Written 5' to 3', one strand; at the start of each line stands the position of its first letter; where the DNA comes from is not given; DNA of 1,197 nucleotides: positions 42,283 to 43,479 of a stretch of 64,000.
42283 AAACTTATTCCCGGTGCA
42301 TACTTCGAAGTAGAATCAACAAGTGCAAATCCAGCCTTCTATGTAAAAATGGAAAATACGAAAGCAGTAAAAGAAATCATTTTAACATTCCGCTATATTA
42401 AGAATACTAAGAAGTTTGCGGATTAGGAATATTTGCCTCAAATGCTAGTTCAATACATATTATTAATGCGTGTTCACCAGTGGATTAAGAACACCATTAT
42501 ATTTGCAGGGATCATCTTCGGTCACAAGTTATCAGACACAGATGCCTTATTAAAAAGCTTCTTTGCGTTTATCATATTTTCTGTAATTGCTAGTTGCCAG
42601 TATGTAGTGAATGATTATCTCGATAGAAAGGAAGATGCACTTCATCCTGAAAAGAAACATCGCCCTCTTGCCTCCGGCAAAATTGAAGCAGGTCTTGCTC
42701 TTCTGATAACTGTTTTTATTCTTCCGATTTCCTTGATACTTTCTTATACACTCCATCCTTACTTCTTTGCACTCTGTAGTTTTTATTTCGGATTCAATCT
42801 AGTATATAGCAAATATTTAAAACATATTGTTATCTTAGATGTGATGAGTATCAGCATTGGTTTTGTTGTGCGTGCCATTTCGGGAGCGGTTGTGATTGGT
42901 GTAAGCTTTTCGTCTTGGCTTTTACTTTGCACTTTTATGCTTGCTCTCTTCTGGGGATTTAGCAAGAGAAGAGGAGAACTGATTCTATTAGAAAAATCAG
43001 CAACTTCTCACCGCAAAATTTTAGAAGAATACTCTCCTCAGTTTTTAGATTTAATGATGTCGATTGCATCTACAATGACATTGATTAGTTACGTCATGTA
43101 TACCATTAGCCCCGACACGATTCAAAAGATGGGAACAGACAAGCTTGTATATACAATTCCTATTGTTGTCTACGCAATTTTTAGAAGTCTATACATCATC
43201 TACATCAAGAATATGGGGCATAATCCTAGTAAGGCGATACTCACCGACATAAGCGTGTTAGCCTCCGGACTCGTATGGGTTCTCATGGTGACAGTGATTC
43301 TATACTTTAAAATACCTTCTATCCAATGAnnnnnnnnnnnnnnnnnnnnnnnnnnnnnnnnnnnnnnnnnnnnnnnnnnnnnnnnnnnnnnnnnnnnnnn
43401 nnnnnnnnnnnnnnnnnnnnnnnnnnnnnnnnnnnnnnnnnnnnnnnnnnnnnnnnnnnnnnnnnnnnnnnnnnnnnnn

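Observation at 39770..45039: Cluster of HExxH lipoprotein, single-pass membrane protein, UbiA prenyltransferase, TlpA-like thioredoxin and a second HExxH protein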

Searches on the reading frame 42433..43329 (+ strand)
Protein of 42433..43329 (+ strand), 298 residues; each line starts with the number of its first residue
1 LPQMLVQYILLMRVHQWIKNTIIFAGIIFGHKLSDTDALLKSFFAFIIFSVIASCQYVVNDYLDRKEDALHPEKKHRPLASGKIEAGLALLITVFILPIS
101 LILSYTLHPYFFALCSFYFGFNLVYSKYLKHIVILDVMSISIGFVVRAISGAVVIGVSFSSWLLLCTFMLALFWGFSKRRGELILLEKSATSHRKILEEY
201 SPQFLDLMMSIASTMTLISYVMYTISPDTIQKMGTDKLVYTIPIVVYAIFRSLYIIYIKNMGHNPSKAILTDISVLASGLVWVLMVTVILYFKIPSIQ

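Call 3: search_protein_families(library=pfam, proteins=[window:42433-43329:+], max_evalue=0.1)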
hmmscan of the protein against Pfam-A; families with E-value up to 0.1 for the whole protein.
window:42433-43329:+ (298 aa): 1 family
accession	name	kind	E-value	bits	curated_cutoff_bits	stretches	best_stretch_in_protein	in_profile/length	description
PF01040.23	UbiA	-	2.8e-23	83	34.2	1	41-196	21-176/250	UbiA prenyltransferase family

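Call 4: search_protein_families(library=ncbifam, proteins=[window:42433-43329:+], max_evalue=0.1)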
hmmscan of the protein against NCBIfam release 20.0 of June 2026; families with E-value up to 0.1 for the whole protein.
window:42433-43329:+ (298 aa): 16 families
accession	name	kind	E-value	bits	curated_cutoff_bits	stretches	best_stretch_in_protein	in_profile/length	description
NF008977.0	PRK12324.1-2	equivalog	7.1e-128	426.2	234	1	4-293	1-290/297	decaprenyl-phosphate phosphoribosyltransferase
NF008978.0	PRK12324.1-4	equivalog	2.2e-55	187.9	207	1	9-291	36-320/322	decaprenyl-phosphate phosphoribosyltransferase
NF006088.0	PRK08238.1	equivalog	1.7e-50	172.1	351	1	5-287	192-477/482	UbiA family prenyltransferase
NF008976.0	PRK12324.1-1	equivalog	3.9e-40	138.1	474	1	9-292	22-305/306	decaprenyl-phosphate phosphoribosyltransferase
NF009523.0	PRK12884.1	equivalog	2.4e-15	56.5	269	1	8-173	7-166/279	prenyltransferase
TIGR01474.1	ubiA_proteo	equivalog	4.7e-09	36.1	275.45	1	6-160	2-160/282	4-hydroxybenzoate octaprenyltransferase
TIGR01473.1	cyoE_ctaB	equivalog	1.7e-08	34.6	210.3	1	7-163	2-162/281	heme o synthase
NF005742.0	PRK07566.1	equivalog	2.4e-08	33.4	313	1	52-127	79-151/315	chlorophyll synthase ChlG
NF009522.0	PRK12883.1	equivalog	4.1e-08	33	353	1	39-170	36-166/279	geranylgeranylglycerol-phosphate geranylgeranyltransferase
NF009521.0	PRK12882.1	equivalog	4.3e-08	32.7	296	1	24-158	25-155/280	geranylgeranylglycerol-phosphate geranylgeranyltransferase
NF035940.1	prenyl_rel_EboC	equivalog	5e-08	32.7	250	1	23-168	18-160/292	UbiA-like protein EboC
TIGR01475.1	ubiA_other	subfamily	7.7e-08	32.1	180.8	1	22-170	20-169/282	UbiA-like polyprenyltransferase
NF009514.0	PRK12873.1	equivalog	3.5e-06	26.6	246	1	52-177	59-188/297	4-hydroxybenzoate polyprenyltransferase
NF041585.1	MqnP_Cj_Hp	exception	1.7e-05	24.5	375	1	12-174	9-172/281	menaquinone biosynthesis prenyltransferase MqnP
NF045897.1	SCO3242_trans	equivalog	8.2e-05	22.3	260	1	58-95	49-84/287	SCO3242 family prenyltransferase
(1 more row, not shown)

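Call 23: find_homologous_proteins(query=window:42433-43326:+, max_evalue=1e-20)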
Query window:42433-43326:+ (298 aa): 1959 proteins with E <= 1e-20 among 4549 candidates; the best 120 are listed.
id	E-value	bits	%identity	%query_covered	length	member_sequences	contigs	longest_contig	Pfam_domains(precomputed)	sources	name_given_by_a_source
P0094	1.5e-169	581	89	99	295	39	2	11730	PF01040.24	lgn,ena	-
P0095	3.0e-169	580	89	99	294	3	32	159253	PF01040.24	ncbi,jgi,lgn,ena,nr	ncbi:MAG TPA: decaprenyl-phosphate phosphoribosyltransferase [Leptospiraceae bacterium]|nr:decapreny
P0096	9.3e-166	568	88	96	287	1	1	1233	PF01040.24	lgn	-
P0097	8.0e-165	565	87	99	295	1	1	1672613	PF01040.24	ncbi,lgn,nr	ncbi:MAG: decaprenyl-phosphate phosphoribosyltransferase [Leptospiraceae bacterium]|nr:decaprenyl-ph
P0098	1.2e-164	565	87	99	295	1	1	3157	PF01040.24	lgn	-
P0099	6.0e-161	553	88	96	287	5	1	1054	PF01040.24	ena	-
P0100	1.1e-160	552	87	96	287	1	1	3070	PF01040.24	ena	-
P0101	1.9e-143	495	77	98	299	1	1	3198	PF01040.24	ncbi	-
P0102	2.9e-140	485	75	98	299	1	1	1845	PF01040.24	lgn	-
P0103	1.9e-138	479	74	97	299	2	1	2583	PF01040.24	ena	-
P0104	1.1e-137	476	74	97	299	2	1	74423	PF01040.24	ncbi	-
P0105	1.9e-135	469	73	99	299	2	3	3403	PF01040.24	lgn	-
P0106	8.7e-135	467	74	95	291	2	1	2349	PF01040.24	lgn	-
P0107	6.6e-132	457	71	98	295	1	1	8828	PF01040.24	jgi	jgi:4-hydroxybenzoate polyprenyltransferase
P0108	1.8e-131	456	70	97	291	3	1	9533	PF01040.24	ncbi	ncbi:MAG: decaprenyl-phosphate phosphoribosyltransferase [Spirochaetota bacterium]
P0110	6.2e-131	454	71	97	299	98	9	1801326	PF01040.24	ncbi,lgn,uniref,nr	ncbi:decaprenyl-phosphate phosphoribosyltransferase [Leptospira yasudae]|uniref:Decaprenyl-phosphate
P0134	2.3e-127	443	69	97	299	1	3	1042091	PF01040.24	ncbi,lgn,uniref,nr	ncbi:prenyltransferase, UbiA domain protein [Leptospira inadai serovar Lyme str. 10]|uniref:Prenyltr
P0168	1.1e-121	424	66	97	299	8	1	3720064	PF01040.24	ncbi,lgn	ncbi:decaprenyl-phosphate phosphoribosyltransferase [Leptospira sp. WS39.C2]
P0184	2.5e-117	410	62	99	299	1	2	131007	PF01040.24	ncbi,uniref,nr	ncbi:decaprenyl-phosphate phosphoribosyltransferase [Leptospira idonii]|uniref:Decaprenyl-phosphate 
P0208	2.2e-81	292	48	95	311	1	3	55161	PF01040.24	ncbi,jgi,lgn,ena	-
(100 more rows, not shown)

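Call 24: find_encoding_contigs(protein=P0110, flank=7000, max_places=2)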
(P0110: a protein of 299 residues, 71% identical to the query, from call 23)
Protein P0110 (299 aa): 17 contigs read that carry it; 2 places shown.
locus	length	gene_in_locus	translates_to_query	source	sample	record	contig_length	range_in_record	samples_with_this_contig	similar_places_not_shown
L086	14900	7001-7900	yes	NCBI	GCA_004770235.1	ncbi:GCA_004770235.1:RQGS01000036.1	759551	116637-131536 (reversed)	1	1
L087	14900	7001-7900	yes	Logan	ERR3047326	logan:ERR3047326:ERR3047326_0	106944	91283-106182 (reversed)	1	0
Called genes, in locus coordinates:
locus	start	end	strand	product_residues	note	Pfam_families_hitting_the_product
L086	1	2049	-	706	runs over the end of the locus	PF00009:GTP_EFTU, PF22042:EF-G_D2, PF03144:GTP_EFTU_D2, PF14492:EFG_III, PF16658:RF3_C (weak), PF03764:EFG_IV, PF00679:EFG_C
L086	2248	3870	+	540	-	PF02386:TrkH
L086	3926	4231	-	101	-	PF01381:HTH_3 (weak)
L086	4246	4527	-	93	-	PF05015:HigB-like_toxin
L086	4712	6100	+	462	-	PF06751:EutB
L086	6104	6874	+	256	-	PF05985:EutC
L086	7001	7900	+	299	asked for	PF01040:UbiA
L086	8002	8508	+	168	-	PF00578:AhpC-TSA (weak), PF08534:Redoxin (weak), PF00085:Thioredoxin (faint), PF13905:Thioredoxin_8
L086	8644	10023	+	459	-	PF07603:Lcl_C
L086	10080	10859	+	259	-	-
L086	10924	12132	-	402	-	PF01757:Acyl_transf_3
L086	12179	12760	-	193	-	PF10502:Peptidase_S26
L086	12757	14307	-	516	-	-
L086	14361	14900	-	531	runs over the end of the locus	-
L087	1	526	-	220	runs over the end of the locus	PF01476:LysM, PF01551:Peptidase_M23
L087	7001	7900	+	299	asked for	PF01040:UbiA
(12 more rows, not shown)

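Call 25: find_encoding_contigs(protein=P0168, flank=7000, max_places=1)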
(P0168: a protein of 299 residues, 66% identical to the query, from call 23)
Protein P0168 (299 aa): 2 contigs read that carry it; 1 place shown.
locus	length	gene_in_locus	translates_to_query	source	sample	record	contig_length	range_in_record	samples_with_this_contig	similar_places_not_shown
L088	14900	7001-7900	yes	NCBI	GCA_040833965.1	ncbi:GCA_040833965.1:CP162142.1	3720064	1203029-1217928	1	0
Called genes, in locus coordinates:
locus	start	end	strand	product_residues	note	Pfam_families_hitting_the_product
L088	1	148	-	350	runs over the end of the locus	PF00027:cNMP_binding, PF13424:TPR_12 (faint), PF12895:ANAPC3 (faint), PF00515:TPR_1 (faint), PF07719:TPR_2 (faint), PF13174:TPR_6 (faint), PF13181:TPR_8 (faint), PF13371:TPR_9 (faint), +5 more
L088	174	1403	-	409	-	PF01979:Amidohydro_1, PF07969:Amidohydro_3 (weak)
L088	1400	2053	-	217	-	PF01476:LysM (weak), PF01551:Peptidase_M23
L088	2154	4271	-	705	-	PF00009:GTP_EFTU, PF03144:GTP_EFTU_D2, PF22042:EF-G_D2, PF14492:EFG_III, PF16658:RF3_C (weak), PF03764:EFG_IV, PF00679:EFG_C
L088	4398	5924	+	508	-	PF02386:TrkH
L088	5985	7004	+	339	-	-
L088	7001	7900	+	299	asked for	PF01040:UbiA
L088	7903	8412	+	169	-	PF08534:Redoxin, PF00578:AhpC-TSA (weak), PF00085:Thioredoxin (weak), PF13098:Thioredoxin_2, PF13905:Thioredoxin_8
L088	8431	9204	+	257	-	-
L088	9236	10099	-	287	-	-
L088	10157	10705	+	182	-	PF07879:PHB_acc_N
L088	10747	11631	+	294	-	PF02985:HEAT (faint), PF13646:HEAT_2 (weak)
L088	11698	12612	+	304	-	PF00291:PALP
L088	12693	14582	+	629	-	PF01751:Toprim, PF01131:Topoisom_bac, PF01396:Zn_ribbon_Top1 (weak)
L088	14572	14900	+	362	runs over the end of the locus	PF00762:Ferrochelatase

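Call 26: find_encoding_contigs(protein=P0208, flank=7000, max_places=1)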
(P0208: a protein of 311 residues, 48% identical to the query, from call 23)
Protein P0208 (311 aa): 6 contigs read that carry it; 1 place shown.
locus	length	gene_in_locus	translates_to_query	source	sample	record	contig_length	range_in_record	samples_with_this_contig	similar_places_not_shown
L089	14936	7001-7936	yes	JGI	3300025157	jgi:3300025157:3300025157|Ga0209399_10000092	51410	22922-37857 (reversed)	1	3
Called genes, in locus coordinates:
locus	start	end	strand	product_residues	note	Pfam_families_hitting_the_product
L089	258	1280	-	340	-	PF02424:ApbE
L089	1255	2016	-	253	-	PF03929:PepSY_TM, PF15902:Sortilin-Vps10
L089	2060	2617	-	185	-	PF04205:FMN_bind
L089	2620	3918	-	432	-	-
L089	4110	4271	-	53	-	-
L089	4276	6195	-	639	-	PF00009:GTP_EFTU (faint), PF01926:MMR_HSR1, PF02421:FeoB_N, PF07670:Gate, PF07664:FeoB_C, PF07670:Gate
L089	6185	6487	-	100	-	PF04023:FeoA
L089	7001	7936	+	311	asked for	PF01040:UbiA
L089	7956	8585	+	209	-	PF00702:Hydrolase, PF12710:HAD (weak), PF13242:Hydrolase_like, PF13419:HAD_2 (weak)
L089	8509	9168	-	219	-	-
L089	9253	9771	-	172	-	-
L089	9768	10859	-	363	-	PF02317:Octopine_DH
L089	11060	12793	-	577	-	PF00009:GTP_EFTU, PF03144:GTP_EFTU_D2, PF25461:Beta-barrel_SelB, PF09106:WHD_2nd_SelB, PF09107:WHD_3rd_SelB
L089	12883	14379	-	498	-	PF21799:MurD-like_N, PF08245:Mur_ligase_M, PF02875:Mur_ligase_C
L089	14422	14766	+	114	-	PF10387:DUF2442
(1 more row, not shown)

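Call 38: find_related_loci(query=window:42433-43326:+, collection=metagenome_contigs, flank=8000)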
Query window:42433-43326:+ (298 aa) in metagenome_contigs; peptide patterns used: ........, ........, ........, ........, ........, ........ (x = any residue, [..] = any of these).
124 stretches matched a pattern; 31 encode a relative of the query (tblastn E <= 1e-3); 31 distinct loci.
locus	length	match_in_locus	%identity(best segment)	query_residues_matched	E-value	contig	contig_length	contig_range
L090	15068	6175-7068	99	1-298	0e+0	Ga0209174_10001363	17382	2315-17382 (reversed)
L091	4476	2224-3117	99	1-298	0e+0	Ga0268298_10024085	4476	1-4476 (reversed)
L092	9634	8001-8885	92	4-298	0e+0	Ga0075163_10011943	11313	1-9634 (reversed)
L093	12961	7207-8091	92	4-298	0e+0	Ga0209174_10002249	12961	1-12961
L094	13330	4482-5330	71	4-286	1e-137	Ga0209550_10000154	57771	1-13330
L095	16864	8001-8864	69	7-294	2e-136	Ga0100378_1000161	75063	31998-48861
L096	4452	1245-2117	70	3-293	3e-135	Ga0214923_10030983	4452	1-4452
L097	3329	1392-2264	69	3-293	4e-137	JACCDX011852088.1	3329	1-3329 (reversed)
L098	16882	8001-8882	66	3-296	8e-132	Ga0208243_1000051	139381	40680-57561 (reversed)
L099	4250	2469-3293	71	4-278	3e-133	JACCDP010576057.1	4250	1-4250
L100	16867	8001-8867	65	3-291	2e-128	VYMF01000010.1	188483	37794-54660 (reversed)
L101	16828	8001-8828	69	4-279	2e-126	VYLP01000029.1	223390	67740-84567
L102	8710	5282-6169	62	3-298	1e-125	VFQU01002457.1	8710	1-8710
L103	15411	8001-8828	67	4-279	2e-124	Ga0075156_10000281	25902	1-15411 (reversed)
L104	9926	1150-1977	67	4-279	2e-124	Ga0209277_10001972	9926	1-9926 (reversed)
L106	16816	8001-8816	68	8-279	3e-123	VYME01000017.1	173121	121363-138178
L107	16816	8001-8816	68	8-279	2e-122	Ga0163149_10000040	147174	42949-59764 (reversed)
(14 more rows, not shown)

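Call 60: search_solved_structures(query=window:42433-43326:+, max_evalue=0.001, show_alignments=1)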
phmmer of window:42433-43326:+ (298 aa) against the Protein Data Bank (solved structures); distinct sequences matched with E-value up to 0.001: 3.
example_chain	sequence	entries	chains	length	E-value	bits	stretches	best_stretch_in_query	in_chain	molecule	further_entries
8j8j_D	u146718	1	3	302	1.4e-32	116.7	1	8-284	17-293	Decaprenyl-phosphate phosphoribosyltransferase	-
8j8k_A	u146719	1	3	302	1.6e-25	93.6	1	8-284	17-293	Decaprenyl-phosphate phosphoribosyltransferase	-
6m31_A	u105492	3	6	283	3.4e-05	26.8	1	5-175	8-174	Digeranylgeranylglyceryl phosphate synthase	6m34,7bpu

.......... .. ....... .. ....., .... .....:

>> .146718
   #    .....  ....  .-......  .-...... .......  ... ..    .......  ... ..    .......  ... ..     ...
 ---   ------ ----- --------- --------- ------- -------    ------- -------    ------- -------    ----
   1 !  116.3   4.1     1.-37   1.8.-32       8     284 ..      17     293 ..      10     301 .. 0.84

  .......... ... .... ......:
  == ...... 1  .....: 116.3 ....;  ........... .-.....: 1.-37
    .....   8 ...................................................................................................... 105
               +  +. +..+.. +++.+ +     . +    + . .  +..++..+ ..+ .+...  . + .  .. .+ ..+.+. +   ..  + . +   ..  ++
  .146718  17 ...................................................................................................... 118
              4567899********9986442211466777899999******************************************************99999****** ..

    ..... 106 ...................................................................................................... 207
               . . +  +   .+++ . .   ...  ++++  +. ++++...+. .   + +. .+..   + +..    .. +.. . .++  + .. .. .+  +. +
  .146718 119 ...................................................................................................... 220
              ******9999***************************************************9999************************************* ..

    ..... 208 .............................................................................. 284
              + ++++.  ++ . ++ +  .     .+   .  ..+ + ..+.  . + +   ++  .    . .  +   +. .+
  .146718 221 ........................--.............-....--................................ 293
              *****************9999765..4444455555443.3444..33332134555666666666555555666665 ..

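Call 75: search_protein_families(library=pfam, proteins=[L088:8431-9201:+], max_evalue=1)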
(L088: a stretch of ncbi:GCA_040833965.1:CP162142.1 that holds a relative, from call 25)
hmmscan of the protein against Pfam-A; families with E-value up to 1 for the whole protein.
L088:8431-9201:+ (257 aa): 0 families

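Call 89: find_encoding_contigs(protein=P0134, flank=5000, max_places=1)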
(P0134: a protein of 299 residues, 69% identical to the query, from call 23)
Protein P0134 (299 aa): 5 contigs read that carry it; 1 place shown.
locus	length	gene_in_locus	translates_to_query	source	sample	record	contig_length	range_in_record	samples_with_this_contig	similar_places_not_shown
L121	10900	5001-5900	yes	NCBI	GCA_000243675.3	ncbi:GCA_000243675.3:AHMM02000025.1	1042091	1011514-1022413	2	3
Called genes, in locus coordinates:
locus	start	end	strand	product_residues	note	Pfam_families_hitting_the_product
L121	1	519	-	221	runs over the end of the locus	PF01476:LysM, PF01551:Peptidase_M23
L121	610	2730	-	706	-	PF00009:GTP_EFTU, PF03144:GTP_EFTU_D2, PF22042:EF-G_D2, PF14492:EFG_III, PF16658:RF3_C (weak), PF03764:EFG_IV, PF00679:EFG_C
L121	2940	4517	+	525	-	PF02386:TrkH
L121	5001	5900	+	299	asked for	PF01040:UbiA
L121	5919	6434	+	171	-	PF00578:AhpC-TSA, PF00085:Thioredoxin (faint), PF08534:Redoxin, PF13098:Thioredoxin_2 (weak), PF13905:Thioredoxin_8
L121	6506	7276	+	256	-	-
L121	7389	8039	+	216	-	PF01323:DSBA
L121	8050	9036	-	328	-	-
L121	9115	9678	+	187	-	PF07879:PHB_acc_N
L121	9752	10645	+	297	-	PF13646:HEAT_2 (faint), PF02985:HEAT (faint)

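Call 90: find_encoding_contigs(protein=P0184, flank=5000, max_places=1)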
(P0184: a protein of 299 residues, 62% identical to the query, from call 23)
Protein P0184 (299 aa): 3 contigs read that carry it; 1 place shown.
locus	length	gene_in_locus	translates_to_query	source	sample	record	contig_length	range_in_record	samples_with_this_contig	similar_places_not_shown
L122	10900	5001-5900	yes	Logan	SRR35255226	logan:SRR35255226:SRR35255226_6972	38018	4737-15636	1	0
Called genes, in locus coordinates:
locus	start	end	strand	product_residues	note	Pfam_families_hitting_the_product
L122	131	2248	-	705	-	PF00009:GTP_EFTU, PF03144:GTP_EFTU_D2, PF22042:EF-G_D2, PF14492:EFG_III, PF16658:RF3_C (weak), PF03764:EFG_IV, PF00679:EFG_C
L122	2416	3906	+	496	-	PF02386:TrkH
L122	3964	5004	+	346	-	-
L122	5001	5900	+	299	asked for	PF01040:UbiA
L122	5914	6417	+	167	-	PF08534:Redoxin, PF00578:AhpC-TSA, PF00085:Thioredoxin (faint), PF13098:Thioredoxin_2, PF13905:Thioredoxin_8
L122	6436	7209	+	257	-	-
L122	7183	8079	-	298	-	-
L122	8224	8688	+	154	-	PF07879:PHB_acc_N (weak)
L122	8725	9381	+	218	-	-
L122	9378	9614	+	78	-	-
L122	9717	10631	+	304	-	PF00291:PALP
